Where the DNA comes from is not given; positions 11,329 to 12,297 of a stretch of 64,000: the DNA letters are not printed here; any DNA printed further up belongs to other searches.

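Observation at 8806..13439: Candidate uncharacterised defence locus: AAA+ ATPase divergent from a WYL regulator / two PD-(D/E)xK-like proteins / metallophosphoesterase operon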

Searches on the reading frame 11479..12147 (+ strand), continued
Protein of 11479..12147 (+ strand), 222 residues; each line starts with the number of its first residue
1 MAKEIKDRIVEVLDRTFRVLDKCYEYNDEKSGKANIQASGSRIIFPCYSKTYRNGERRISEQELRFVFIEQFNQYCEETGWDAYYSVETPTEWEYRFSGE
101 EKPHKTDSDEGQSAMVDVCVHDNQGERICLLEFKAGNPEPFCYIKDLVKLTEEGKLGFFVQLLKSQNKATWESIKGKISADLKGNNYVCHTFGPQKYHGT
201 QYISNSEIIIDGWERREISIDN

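Call 31: fold_search(model_id=the predicted structure, library=pdb)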
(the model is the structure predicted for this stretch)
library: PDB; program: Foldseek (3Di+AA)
matches with E <= 10: 729; with E <= 0.001: 0
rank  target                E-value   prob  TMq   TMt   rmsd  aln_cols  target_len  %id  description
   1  7lvv_D                7.4e-02  0.84  0.28  0.40   4.9       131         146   11  cryoEM structure DrdV-DNA complex (released 2021-03-17)
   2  6ftq                  8.4e-02  0.35  0.21  0.15  10.5       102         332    7  Crystal structure of human beta-ureidopropionase (beta-alanine synthase) - mutant T299C (released 2018-11-21)
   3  7lvv_B                9.5e-02  0.72  0.31  0.09   5.7       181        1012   10  cryoEM structure DrdV-DNA complex (released 2021-03-17)
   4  7lo5_A                1.3e-01  0.54  0.29  0.08   6.5       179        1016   10  cryoEM structure DrdV-DNA complex (released 2021-03-17)
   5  2vhi_H                1.5e-01  0.23  0.22  0.16   8.3       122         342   10  Crystal structure of a pyrimidine degrading enzyme from Drosophila melanogaster (released 2008-03-25)
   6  7lo5_B                1.8e-01  0.47  0.29  0.08   6.3       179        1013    9  cryoEM structure DrdV-DNA complex (released 2021-03-17)
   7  2vhi_C                1.8e-01  0.20  0.22  0.14   9.6       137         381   11  Crystal structure of a pyrimidine degrading enzyme from Drosophila melanogaster (released 2008-03-25)
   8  2vhi_A                1.9e-01  0.21  0.22  0.15   8.9       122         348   11  Crystal structure of a pyrimidine degrading enzyme from Drosophila melanogaster (released 2008-03-25)
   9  4cei_B                2.8e-01  0.08  0.20  0.06  11.5       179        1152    6  Crystal structure of ADPNP-bound AddAB with a forked DNA substrate (released 2014-03-12)
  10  2vhh_A                2.9e-01  0.25  0.25  0.17   5.7       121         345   10  Crystal structure of a pyrimidine degrading enzyme from Drosophila melanogaster (released 2008-03-25)
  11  2gb7_C                3.1e-01  0.21  0.26  0.21   8.5       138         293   12  Metal-depleted Ecl18kI in complex with uncleaved, modified DNA (released 2006-06-20)
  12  6gri_2                3.1e-01  0.11  0.19  0.16  16.3       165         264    8  E. coli Microcin synthetase McbBCD complex (released 2019-01-30)
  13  7lo5_C                4.0e-01  0.41  0.27  0.07   5.8       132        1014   11  cryoEM structure DrdV-DNA complex (released 2021-03-17)
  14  6ilr_A                4.0e-01  0.06  0.15  0.11  16.5       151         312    9  Structure of Arabidopsis thaliana Ribokinase in unligand form (released 2019-03-13)
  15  2vhi_E                4.6e-01  0.12  0.21  0.13  10.1       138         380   11  Crystal structure of a pyrimidine degrading enzyme from Drosophila melanogaster (released 2008-03-25)
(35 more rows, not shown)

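Call 75: search_protein_families(library=padloc, max_evalue=0.01, proteins=[L035:8703-9980:+, L044:990-1490:+, L039:3875-4321:+, L029:11127-11462:+, L023:10690-11658:+, L100:11310-11909:+, L024:10672-11565:+, L077:1700-2434:+, L070:4984-5913:+, L023:6130-8493:-])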
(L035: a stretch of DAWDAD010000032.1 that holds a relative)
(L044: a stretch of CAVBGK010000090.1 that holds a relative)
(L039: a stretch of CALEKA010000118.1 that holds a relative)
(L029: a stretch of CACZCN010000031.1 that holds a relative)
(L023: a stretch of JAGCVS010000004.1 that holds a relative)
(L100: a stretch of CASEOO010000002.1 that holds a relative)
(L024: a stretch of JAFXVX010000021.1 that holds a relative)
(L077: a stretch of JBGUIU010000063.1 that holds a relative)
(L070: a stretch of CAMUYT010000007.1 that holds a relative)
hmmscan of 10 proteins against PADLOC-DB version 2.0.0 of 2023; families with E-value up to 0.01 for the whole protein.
L035:8703-9980:+ (425 aa): 0 families

L044:990-1490:+ (166 aa): 0 families

L039:3875-4321:+ (148 aa): 0 families

L029:11127-11462:+ (111 aa): 0 families

L023:10690-11658:+ (322 aa): 0 families

L100:11310-11909:+ (199 aa): 0 families

L024:10672-11565:+ (297 aa): 0 families

L077:1700-2434:+ (244 aa): 0 families

L070:4984-5913:+ (309 aa): 0 families

L023:6130-8493:- (787 aa): 0 families

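Call 79: fold_search(model_id=the predicted structure, library=viral)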
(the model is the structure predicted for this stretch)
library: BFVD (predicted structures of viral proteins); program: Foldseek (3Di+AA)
matches with E <= 10: 631; with E <= 0.001: 0
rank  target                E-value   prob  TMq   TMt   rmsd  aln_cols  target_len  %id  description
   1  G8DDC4                1.6e-03  0.94  0.24  0.31   6.5       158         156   16  (no name in the UniProt tables at hand)
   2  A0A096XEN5            1.7e-03  1.00  0.28  0.45   4.3       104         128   16  Uncharacterized protein [Escherichia phage phi191]
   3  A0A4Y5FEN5            2.6e-03  0.99  0.32  0.33   6.6       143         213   12  Uncharacterized protein [Lactobacillus phage 521B]
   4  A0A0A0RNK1            2.8e-03  0.97  0.23  0.12   8.6       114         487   12  Uncharacterized protein [Bacillus phage Moonbeam]
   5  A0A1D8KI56            3.8e-03  0.96  0.32  0.35   7.2       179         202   12  Uncharacterized protein [Synechococcus phage S-CAM1]
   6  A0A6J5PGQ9            4.9e-03  0.57  0.19  0.24  12.1       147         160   18  Uncharacterized protein [uncultured Caudovirales phage]
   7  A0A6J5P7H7            5.6e-03  0.72  0.25  0.36  14.0       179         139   12  Uncharacterized protein (Fragment) [uncultured Caudovirales phage]
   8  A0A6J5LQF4            6.7e-03  0.38  0.20  0.16  12.3       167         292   11  COG1468 CRISPR-associated protein Cas4 (RecB family exonuclease) [uncultured Caudovirales phage]
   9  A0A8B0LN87            1.0e-02  0.96  0.34  0.47   6.6       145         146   12  Uncharacterized protein [uncultured archaeal virus]
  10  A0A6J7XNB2            1.3e-02  0.63  0.21  0.16   7.8       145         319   11  Phage-type endonuclease [uncultured Caudovirales phage]
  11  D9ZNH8                1.3e-02  0.35  0.20  0.18  12.1       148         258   10  (no name in the UniProt tables at hand)
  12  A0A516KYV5            1.3e-02  0.16  0.18  0.14  17.2       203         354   11  (no name in the UniProt tables at hand)
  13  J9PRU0                1.4e-02  0.84  0.22  0.16   9.0       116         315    7  DUF2726 domain-containing protein [Bacillus phage B5S]
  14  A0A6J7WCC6            1.4e-02  0.51  0.20  0.17   8.8       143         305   10  COG5377 Phage-related protein, predicted endonuclease [uncultured Caudovirales phage]
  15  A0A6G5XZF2            1.7e-02  0.47  0.20  0.19   8.7       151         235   11  (no name in the UniProt tables at hand)
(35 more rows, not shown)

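Call 88: search_protein_representatives(alignment_id=A1)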
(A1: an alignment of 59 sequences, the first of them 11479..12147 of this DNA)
Query: 59 sequences, 215 profile positions. Proteins with E-value up to 0.001 (for the whole library): 1093; up to 1e-10: 830; up to 1e-30: 187. The best 150 are listed.
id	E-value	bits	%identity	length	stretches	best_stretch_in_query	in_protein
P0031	8.1e-99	345.5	-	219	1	2-214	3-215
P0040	2.8e-97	340.5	-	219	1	1-214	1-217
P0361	3.3e-75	268.4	-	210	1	7-198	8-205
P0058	1.1e-72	260.1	-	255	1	3-213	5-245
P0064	9.8e-70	250.5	-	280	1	2-200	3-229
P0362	5.0e-69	248.2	-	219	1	2-203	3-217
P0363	1.1e-66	240.5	-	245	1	2-177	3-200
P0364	1.4e-66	240.2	-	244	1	6-195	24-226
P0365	2.3e-62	226.4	-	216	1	11-211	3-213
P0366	1.1e-61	224.1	-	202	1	4-195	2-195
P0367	2.3e-61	223.1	-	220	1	3-204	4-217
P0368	2.8e-61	222.8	-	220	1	3-203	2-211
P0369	1.1e-60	220.9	-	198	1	7-196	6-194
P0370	5.3e-59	215.4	-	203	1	4-198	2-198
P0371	6.1e-59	215.2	-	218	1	4-206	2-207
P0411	2.4e-48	180.6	-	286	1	4-200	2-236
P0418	2.0e-47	177.6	-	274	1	2-200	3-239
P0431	2.9e-45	170.5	-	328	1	3-199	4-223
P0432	7.6e-45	169.1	-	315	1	3-195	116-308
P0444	1.4e-43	165.0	-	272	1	3-169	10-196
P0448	2.7e-43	164.1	-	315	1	2-201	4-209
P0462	4.6e-41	156.8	-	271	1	4-169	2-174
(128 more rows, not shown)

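Call 89: search_protein_families(library=pfam, max_evalue=0.01, proteins=[P0431, P0432, P0448, P0411, P0418, P0064, P0444, P0462])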
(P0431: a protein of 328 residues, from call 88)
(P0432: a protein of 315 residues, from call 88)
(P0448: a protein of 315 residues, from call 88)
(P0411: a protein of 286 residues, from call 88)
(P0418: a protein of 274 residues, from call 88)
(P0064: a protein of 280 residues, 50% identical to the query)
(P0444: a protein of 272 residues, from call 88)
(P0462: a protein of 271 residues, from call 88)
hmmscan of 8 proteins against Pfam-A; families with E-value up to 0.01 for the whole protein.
P0431 (328 aa): 1 family
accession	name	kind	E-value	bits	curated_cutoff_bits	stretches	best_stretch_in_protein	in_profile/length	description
PF13588.12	HSDR_N_2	-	0.0011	19.5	25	0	123-155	31-63/110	Type I restriction enzyme R protein N terminus (HSDR_N)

P0432 (315 aa): 1 family
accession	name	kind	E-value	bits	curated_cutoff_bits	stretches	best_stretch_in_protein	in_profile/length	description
PF04542.20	Sigma70_r2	-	1.5e-08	34.8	24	1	52-117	3-68/71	Sigma-70 region 2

P0448 (315 aa): 1 family
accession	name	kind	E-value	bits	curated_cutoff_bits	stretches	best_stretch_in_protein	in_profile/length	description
PF04675.19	DNA_ligase_A_N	-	0.0079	16.8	24.6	0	42-170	40-145/174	DNA ligase N terminus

P0411 (286 aa): 0 families

P0418 (274 aa): 0 families

P0064 (280 aa): 0 families

P0444 (272 aa): 1 family
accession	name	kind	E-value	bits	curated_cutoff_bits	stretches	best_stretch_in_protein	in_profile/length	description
PF14082.12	SduA_C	-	0.0046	17.6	27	0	112-161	33-65/159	Shedu protein SduA, C-terminal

P0462 (271 aa): 1 family
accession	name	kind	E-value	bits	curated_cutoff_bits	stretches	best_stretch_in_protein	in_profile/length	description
PF04442.19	CtaG_Cox11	-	0.0033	17.9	25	1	145-205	50-108/148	Cytochrome c oxidase assembly protein CtaG/Cox11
